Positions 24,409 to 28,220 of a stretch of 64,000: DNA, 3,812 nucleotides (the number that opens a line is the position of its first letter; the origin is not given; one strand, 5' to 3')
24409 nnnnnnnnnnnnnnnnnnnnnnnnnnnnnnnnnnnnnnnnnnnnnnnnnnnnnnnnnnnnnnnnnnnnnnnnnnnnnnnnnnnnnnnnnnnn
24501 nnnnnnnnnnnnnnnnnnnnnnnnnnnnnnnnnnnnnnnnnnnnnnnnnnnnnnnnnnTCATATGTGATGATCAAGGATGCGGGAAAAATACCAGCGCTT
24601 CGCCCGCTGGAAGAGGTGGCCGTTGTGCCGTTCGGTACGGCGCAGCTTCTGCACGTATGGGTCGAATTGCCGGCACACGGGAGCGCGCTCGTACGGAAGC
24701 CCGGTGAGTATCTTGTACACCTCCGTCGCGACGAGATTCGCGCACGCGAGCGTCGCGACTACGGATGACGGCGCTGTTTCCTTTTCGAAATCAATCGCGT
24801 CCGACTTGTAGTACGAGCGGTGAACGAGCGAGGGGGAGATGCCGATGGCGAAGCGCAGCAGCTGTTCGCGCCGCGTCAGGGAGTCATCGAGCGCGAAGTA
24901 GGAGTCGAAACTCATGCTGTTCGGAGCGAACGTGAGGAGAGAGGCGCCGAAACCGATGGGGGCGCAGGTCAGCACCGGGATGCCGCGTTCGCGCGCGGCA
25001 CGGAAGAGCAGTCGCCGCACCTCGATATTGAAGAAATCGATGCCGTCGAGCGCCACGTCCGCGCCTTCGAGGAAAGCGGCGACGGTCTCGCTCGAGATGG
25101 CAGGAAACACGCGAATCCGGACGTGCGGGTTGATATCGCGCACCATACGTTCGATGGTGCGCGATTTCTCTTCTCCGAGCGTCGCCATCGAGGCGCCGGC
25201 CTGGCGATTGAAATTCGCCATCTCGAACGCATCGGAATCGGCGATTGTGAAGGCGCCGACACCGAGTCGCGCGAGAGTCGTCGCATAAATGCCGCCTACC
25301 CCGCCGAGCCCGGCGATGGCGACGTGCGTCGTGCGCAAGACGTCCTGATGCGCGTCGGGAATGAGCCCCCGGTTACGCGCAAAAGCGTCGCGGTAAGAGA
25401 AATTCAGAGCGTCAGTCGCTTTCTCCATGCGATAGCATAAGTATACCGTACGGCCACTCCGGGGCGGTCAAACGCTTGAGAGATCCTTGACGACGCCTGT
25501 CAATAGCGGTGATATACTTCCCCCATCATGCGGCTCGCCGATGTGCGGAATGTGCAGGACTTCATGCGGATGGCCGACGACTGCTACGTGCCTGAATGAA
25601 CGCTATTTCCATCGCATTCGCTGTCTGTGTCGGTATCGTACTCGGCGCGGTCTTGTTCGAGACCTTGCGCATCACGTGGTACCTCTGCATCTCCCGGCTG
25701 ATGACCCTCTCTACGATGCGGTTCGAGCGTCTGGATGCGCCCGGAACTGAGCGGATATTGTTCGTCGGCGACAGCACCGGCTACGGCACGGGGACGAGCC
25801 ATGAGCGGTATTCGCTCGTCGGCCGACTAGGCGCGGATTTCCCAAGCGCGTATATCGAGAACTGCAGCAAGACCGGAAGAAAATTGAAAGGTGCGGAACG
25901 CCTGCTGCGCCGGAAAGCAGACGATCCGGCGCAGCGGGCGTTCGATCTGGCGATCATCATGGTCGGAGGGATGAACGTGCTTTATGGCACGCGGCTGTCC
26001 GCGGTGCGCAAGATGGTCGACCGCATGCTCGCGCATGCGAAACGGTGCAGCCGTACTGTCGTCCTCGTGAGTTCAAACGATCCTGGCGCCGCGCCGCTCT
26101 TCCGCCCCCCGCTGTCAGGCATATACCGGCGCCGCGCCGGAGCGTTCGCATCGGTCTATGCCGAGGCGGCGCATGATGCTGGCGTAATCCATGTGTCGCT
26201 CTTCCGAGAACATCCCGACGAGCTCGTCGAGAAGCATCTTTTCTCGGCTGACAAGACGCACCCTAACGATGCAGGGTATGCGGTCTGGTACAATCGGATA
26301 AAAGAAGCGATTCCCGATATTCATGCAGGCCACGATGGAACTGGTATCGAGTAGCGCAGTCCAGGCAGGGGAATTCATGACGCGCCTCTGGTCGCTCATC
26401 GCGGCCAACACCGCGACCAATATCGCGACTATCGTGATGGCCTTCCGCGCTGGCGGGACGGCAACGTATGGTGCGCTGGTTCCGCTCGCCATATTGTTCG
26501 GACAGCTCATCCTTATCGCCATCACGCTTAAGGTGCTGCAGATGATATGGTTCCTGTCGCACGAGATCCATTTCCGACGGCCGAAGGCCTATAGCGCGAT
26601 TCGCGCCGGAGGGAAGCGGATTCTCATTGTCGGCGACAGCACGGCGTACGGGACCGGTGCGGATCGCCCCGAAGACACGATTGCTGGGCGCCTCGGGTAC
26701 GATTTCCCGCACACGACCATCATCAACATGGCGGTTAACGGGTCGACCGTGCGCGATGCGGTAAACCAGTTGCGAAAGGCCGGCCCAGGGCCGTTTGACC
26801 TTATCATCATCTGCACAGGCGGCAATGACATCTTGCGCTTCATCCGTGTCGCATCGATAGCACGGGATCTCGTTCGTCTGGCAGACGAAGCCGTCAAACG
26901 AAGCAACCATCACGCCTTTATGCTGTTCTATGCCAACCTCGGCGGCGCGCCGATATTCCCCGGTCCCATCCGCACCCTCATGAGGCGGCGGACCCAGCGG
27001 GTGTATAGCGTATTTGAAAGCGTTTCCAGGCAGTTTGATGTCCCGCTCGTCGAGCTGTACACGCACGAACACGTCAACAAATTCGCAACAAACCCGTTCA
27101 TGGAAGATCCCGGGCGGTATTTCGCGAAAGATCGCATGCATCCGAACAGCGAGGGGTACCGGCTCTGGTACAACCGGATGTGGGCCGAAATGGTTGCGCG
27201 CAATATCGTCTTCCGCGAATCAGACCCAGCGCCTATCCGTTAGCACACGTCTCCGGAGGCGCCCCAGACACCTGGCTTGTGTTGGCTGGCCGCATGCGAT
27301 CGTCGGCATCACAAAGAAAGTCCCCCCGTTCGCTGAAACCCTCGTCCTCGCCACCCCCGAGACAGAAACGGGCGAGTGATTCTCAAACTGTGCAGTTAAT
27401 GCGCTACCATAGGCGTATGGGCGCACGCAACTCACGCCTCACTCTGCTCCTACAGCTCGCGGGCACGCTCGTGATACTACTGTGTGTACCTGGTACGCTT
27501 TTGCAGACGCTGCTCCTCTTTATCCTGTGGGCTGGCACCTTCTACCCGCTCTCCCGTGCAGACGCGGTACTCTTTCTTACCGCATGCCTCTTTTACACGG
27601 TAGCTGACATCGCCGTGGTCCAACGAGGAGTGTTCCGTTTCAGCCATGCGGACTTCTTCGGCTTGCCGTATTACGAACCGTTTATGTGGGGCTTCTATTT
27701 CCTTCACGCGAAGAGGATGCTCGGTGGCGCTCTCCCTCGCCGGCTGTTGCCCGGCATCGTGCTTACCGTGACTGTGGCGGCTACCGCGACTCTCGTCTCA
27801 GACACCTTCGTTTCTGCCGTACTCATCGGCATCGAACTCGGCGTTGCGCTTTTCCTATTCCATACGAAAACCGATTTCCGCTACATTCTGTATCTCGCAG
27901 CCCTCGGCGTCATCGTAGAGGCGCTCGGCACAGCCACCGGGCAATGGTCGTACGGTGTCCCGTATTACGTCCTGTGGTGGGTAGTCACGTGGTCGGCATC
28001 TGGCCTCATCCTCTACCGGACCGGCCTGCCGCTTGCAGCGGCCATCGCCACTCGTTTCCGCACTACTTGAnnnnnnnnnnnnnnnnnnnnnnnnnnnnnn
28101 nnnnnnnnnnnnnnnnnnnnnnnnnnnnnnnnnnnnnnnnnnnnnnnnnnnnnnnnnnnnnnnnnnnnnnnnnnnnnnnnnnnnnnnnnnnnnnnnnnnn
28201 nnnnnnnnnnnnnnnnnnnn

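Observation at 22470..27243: Candidate lipoamino-acid / aminolipid biosynthesis island with dedicated ACP and PPTase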

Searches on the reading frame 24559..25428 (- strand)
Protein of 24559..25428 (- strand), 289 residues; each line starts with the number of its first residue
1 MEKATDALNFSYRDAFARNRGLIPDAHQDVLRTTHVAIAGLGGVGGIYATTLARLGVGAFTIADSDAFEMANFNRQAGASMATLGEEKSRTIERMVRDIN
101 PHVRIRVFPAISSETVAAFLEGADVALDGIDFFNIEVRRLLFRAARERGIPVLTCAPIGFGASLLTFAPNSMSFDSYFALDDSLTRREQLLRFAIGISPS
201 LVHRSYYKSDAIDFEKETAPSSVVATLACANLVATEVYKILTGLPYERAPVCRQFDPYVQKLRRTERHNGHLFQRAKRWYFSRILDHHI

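Call 3: search_protein_families(library=pfam, proteins=[window:24559-25428:-], max_evalue=0.01)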
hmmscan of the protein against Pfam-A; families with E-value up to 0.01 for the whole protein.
window:24559-25428:- (289 aa): 1 family
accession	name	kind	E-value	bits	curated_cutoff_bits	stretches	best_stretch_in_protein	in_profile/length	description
PF00899.27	ThiF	-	2e-39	135.6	28.1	1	17-263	2-225/238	ThiF family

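Call 4: search_protein_families(library=ncbifam, proteins=[window:24559-25428:-], max_evalue=0.01)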
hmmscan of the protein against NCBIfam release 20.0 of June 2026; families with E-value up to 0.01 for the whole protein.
window:24559-25428:- (289 aa): 22 families
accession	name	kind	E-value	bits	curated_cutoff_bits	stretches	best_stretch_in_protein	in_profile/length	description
NF006077.0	PRK08223.1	equivalog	7.1e-99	330.5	266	1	9-286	4-286/296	hypothetical protein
NF011424.0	PRK14851.1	subfamily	1.8e-74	251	1170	1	13-286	23-300/679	hypothetical protein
NF011425.0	PRK14852.1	equivalog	1.3e-61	208.7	1337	1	14-266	312-567/989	hypothetical protein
TIGR02356.1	adenyl_thiF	equivalog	3.8e-22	78.7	275.25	1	27-173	15-161/203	thiazole biosynthesis adenylyltransferase ThiF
NF004281.0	PRK05690.1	subfamily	3.5e-21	75.6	266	1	27-173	26-171/250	molybdopterin-synthase adenylyltransferase MoeB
NF006395.0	PRK08644.1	equivalog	5e-21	75.3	159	1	26-148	23-143/215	sulfur carrier protein ThiS adenylyltransferase ThiF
NF006444.0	PRK08762.1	equivalog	6e-20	71.2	449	1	26-171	140-284/387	molybdopterin-synthase adenylyltransferase MoeB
NF005901.0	PRK07877.1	equivalog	6e-19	67.8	476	1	17-153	91-225/722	Rv1355c family protein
TIGR02355.1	moeB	equivalog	1.4e-17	63.9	376.55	1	28-168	19-158/240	molybdopterin-synthase adenylyltransferase MoeB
TIGR02354.1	thiF_fam2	equivalog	5.3e-17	62.4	152.2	1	29-131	17-119/200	thiamine biosynthesis protein ThiF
NF011696.0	PRK15116.1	equivalog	1.5e-16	60.9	304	1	10-157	7-154/268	tRNA cyclic N6-threonylcarbamoyladenosine(37) synthase TcdA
NF047750.1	SAMPActivE1UbaA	equivalog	1.8e-15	57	450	1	27-178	26-176/270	SAMP-activating enzyme E1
NF004111.0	PRK05600.1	equivalog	2e-14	53.5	437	1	27-168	35-175/371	ThiF family adenylyltransferase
NF009123.0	PRK12475.1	subfamily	2.4e-14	53.4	510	1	23-169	14-161/338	MoeB/ThiF family adenylyltransferase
NF006204.0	PRK08328.1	equivalog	1.2e-13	51.2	339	1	21-169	15-163/231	hypothetical protein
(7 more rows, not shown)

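Call 33: find_homologous_proteins(query=window:24559-25428:-, max_evalue=1e-10)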
Query window:24559-25428:- (289 aa): 4194 proteins with E <= 1e-10 among 8000 candidates; the best 120 are listed.
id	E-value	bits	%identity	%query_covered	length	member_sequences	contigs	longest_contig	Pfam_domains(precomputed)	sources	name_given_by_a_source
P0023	3.4e-188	642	100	100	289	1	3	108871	PF00899.28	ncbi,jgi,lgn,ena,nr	ncbi:MAG TPA: ThiF family adenylyltransferase [Candidatus Paceibacterota bacterium]|nr:ThiF family a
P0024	5.8e-119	415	65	96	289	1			PF00899.28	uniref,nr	uniref:ThiF/MoeB/HesA family E1-like protein n=1 Tax=uncultured bacterium CSLC2 TaxID=1091571 RepID=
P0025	1.3e-104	368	59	96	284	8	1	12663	PF00899.28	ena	-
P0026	8.2e-103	362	57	99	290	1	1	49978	PF00899.28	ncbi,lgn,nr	ncbi:ThiF family adenylyltransferase [Candidatus Kaiserbacteria bacterium]|nr:ThiF family adenylyltr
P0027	5.2e-101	356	58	95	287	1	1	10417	PF00899.28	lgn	-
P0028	4.6e-100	353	57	95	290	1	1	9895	PF00899.28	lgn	-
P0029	6.6e-100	352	59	96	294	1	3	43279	PF00899.28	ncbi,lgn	ncbi:MAG: ThiF family adenylyltransferase [Minisyncoccota bacterium]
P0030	7.9e-99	349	57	95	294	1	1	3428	PF00899.28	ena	-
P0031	8.4e-99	348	55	96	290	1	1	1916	PF00899.28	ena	-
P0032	3.8e-98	346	55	99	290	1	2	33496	PF00899.28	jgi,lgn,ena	jgi:molybdopterin/thiamine biosynthesis adenylyltransferase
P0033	3.8e-98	346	58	96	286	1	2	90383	PF00899.28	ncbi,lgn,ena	ncbi:MAG: ThiF family adenylyltransferase [Patescibacteria group bacterium]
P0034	5.0e-98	346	58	95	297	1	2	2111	PF00899.28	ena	-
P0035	1.5e-96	341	55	97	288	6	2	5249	PF00899.28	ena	-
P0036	6.1e-96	339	54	99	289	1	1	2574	PF00899.28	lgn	-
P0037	8.9e-95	335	54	97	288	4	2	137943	PF00899.28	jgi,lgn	jgi:molybdopterin/thiamine biosynthesis adenylyltransferase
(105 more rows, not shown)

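Call 35: find_related_loci(query=A1, collection=genome_contigs, flank=10000)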
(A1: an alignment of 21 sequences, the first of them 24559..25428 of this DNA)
Query A1 (289 aa) in genome_contigs; peptide patterns used: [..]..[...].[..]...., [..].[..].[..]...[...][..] (x = any residue, [..] = any of these).
600 stretches matched a pattern (row limit reached: there are more); 421 encode a relative of the query (tblastn E <= 1e-3); the best 80 are kept; 80 distinct loci.
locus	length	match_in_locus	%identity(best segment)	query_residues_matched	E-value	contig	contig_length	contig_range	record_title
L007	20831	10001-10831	46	12-285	9e-83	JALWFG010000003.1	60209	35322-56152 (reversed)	MAG: Candidatus Desulfofervidaceae bacterium isolate T11_metabat2_scaf2bin.034 T11_NODE_111_length_60209_cov_15.034137,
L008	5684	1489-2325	44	9-283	2e-79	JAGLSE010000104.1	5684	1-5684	MAG: Candidatus Omnitrophota bacterium isolate RS_9_43 ROV157_9.bin.43.fa_104, whole genome shotgun sequence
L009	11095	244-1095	48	5-288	1e-79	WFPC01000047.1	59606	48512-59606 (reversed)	MAG: Gammaproteobacteria bacterium isolate S012_40 k151_37049, whole genome shotgun sequence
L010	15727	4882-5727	48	12-286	1e-77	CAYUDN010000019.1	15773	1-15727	MAG TPA_asm: uncultured Candidatus Saccharibacteria bacterium isolate SRP278252_co1_764 genome assembly, contig: NODE_64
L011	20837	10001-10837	44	12-287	4e-77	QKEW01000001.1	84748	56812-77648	MAG: bacterium isolate SZUA-486 scaffold_366, whole genome shotgun sequence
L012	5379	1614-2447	49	10-283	1e-76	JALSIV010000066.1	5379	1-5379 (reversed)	MAG: Pirellulaceae bacterium isolate 354-166_metabat2_scaf2bin.049 354-166_scaffold_14397_c1, whole genome shotgun seque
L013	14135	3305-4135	45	12-285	2e-76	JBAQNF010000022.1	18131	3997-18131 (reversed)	MAG: Candidatus Moraniibacteriota bacterium isolate MFD12002_ilm_asm_bin7 k127_94227, whole genome shotgun sequence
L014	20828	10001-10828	46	10-285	1e-75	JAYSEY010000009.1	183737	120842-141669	MAG: Permianibacter sp. isolate ZZ2_ZZA25_bin.1 NODE_107_length_183737_cov_20.973786, whole genome shotgun sequence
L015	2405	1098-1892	49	9-271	4e-77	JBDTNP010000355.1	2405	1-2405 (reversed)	MAG: Betaproteobacteria bacterium isolate cluster3_bin.153 NODE_316124_length_2405_cov_4.404681, whole genome shotgun se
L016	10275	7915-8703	46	12-277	2e-75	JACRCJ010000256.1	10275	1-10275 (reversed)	MAG: Deltaproteobacteria bacterium isolate NC_groundwater_1643_Pr3_B-0.1um_56_205 SR-2_scaffold_141_2017652, whole genom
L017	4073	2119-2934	47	9-275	4e-75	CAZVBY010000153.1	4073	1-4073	MAG TPA_asm: uncultured Thiobacillus sp. isolate SRP257756_co1_56 genome assembly, contig: NODE_21262_length_4073_cov_20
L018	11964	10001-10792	47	10-271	1e-74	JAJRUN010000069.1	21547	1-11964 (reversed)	MAG: Gammaproteobacteria bacterium isolate Dive96_bin10.188 k141_2867854, whole genome shotgun sequence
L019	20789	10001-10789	48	10-270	1e-74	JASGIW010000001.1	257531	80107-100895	MAG: Propionivibrio sp. isolate 5N370 JMF-2111-06-0005.ont.bin.370_0, whole genome shotgun sequence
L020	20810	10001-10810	49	10-275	1e-74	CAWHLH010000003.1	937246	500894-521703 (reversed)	MAG: uncultured Gammaproteobacteria bacterium isolate MFD02923.bin.1.29 genome assembly, contig: contig_20506, whole gen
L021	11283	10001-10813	47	3-271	1e-73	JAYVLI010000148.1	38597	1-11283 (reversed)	MAG: Betaproteobacteria bacterium isolate GL54_UP_metabat_41_sub GL54_UP_metabat_41_sub_147, whole genome shotgun sequen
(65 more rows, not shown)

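Call 38: search_solved_structures(query=window:24559-25428:-, max_evalue=0.00001, show_alignments=2)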
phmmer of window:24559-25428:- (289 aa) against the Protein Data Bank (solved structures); distinct sequences matched with E-value up to 0.00001: 36.
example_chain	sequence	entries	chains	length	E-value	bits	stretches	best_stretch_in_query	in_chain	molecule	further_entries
4yed_A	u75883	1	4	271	1.2e-14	57.7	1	11-159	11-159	tRNA threonylcarbamoyladenosine dehydratase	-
4d7a_A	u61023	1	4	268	1.2e-14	57.6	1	11-159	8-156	TRNA THREONYLCARBAMOYLADENOSINE DEHYDRATASE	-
4d79_A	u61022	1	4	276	1.3e-14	57.5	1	11-159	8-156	TRNA THREONYLCARBAMOYLADENOSINE DEHYDRATASE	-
4rdh_A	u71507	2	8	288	1.4e-14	57.4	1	11-159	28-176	tRNA threonylcarbamoyladenosine dehydratase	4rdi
9egb_A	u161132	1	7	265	1.8e-13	53.8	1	14-177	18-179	THIF-type NAD/FAD binding fold domain-containing protein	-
9egc_A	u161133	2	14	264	1.8e-13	53.8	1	14-177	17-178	THIF-type NAD/FAD binding fold domain-containing protein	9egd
1jw9_B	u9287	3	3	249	2.2e-13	53.5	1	27-167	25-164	MOLYBDOPTERIN BIOSYNTHESIS MOEB PROTEIN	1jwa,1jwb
1zfn_A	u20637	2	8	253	3.5e-13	52.9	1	25-169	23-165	Adenylyltransferase thiF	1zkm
1zud_1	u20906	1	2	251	3.6e-13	52.8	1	25-169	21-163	Adenylyltransferase thiF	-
7sol_A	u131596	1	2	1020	1.1e-09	41.4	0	16-115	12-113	Ubiquitin-like modifier-activating enzyme 6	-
6h78_A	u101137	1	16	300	1.1e-09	41.4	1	18-108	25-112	Ubiquitin-like modifier-activating enzyme 5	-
6h77_A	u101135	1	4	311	1.2e-09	41.3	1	18-108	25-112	Ubiquitin-like modifier-activating enzyme 5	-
7pyv_A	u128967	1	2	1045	1.3e-09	41.1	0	16-115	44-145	Ubiquitin-like modifier-activating enzyme 6,Ubiquitin-like modifier-activating enzyme 1,Ub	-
7pvn_A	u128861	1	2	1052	1.4e-09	41.1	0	16-115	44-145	Ubiquitin-like modifier-activating enzyme 6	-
9qgw_B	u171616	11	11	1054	1.4e-09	41.1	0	16-115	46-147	Ubiquitin-like modifier-activating enzyme 6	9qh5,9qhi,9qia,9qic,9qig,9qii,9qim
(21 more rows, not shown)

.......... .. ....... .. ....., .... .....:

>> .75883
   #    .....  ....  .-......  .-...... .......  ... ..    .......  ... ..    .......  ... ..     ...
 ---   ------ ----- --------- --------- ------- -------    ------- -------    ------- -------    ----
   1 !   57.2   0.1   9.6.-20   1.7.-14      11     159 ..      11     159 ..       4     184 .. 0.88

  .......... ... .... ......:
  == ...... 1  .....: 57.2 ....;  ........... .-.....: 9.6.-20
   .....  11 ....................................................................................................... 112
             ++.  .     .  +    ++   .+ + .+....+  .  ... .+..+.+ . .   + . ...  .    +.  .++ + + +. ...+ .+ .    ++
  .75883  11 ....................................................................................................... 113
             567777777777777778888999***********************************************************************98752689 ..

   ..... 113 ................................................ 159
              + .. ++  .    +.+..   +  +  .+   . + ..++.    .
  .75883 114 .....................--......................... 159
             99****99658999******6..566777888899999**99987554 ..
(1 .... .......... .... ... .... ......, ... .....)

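Call 82: search_protein_families(library=pfam, proteins=[L013:4198-5781:-], max_evalue=0.1)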
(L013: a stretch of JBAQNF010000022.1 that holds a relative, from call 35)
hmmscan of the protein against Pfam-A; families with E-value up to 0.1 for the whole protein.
L013:4198-5781:- (528 aa): 1 family
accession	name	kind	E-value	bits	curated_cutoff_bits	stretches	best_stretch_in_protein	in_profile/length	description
PF01565.28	FAD_binding_4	-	1.9e-21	76.7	26.4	1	41-174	4-136/139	FAD binding domain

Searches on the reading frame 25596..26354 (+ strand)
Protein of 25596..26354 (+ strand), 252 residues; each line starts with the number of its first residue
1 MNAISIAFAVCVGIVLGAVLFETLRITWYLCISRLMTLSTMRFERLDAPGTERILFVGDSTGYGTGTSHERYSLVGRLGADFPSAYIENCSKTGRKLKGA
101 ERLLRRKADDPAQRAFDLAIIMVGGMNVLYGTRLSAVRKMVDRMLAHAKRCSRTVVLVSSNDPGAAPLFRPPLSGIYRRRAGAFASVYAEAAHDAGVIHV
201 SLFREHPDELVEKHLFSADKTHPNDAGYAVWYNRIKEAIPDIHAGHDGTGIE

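Call 3: search_protein_families(library=pfam, proteins=[window:25596-26354:+], max_evalue=0.01)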
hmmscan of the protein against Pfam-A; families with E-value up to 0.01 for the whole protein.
window:25596-26354:+ (252 aa): 2 families
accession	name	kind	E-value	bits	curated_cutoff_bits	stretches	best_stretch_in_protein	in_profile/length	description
PF13472.12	Lipase_GDSL_2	-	1.1e-17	65.6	32.9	1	56-230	1-178/178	GDSL-like Lipase/Acylhydrolase family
PF00657.28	Lipase_GDSL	-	1e-11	45.8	23.6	1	54-235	1-208/208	GDSL-like Lipase/Acylhydrolase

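Call 4: search_protein_families(library=ncbifam, proteins=[window:25596-26354:+], max_evalue=0.01)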
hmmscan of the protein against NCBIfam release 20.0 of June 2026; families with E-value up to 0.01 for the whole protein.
window:25596-26354:+ (252 aa): 0 families

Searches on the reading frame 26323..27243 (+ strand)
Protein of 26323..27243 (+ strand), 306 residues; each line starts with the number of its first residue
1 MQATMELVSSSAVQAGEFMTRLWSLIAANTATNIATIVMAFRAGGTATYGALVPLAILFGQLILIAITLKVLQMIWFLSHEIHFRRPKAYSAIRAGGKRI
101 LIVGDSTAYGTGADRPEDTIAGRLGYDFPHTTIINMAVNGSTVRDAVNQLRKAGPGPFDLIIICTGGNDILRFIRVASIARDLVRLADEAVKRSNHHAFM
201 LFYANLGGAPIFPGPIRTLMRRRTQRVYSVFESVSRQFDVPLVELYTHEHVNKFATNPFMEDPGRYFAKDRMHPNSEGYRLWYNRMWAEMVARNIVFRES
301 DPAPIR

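Call 3: search_protein_families(library=pfam, proteins=[window:26323-27243:+], max_evalue=0.01)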
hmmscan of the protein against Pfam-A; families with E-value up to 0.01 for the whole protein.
window:26323-27243:+ (306 aa): 3 families
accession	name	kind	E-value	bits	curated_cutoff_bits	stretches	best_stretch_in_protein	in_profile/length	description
PF13472.12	Lipase_GDSL_2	-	8.5e-21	75.7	32.9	1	103-281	2-178/178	GDSL-like Lipase/Acylhydrolase family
PF00657.28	Lipase_GDSL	-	8e-13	49.5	23.6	1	100-285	1-207/208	GDSL-like Lipase/Acylhydrolase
PF17182.10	OSK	-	0.0074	16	27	0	136-193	50-106/202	OSK domain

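Call 4: search_protein_families(library=ncbifam, proteins=[window:26323-27243:+], max_evalue=0.01)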
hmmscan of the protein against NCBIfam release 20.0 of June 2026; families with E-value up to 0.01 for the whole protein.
window:26323-27243:+ (306 aa): 1 family
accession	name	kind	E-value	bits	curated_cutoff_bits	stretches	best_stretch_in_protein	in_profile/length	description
NF007819.1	PRK10528.1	equivalog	0.0008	19.2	270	1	100-253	31-177/210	multifunctional acyl-CoA thioesterase I/protease I/lysophospholipase L1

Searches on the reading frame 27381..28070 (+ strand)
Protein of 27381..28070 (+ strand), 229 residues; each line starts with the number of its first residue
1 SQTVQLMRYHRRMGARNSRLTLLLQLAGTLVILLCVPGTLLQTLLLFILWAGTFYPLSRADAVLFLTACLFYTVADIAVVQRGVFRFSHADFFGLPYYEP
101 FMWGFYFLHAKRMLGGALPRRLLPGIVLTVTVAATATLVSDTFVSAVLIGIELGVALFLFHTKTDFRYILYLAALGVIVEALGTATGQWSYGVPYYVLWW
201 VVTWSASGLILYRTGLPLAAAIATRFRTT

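Call 75: search_protein_families(library=pfam, proteins=[window:27381-28070:+], max_evalue=1)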
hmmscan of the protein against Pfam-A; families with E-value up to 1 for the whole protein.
window:27381-28070:+ (229 aa): 0 families

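Call 86: search_protein_families(library=ncbifam, proteins=[window:27399-28070:+], max_evalue=0.001)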
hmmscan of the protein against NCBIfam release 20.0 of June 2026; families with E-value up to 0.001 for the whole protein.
window:27399-28070:+ (223 aa): 0 families
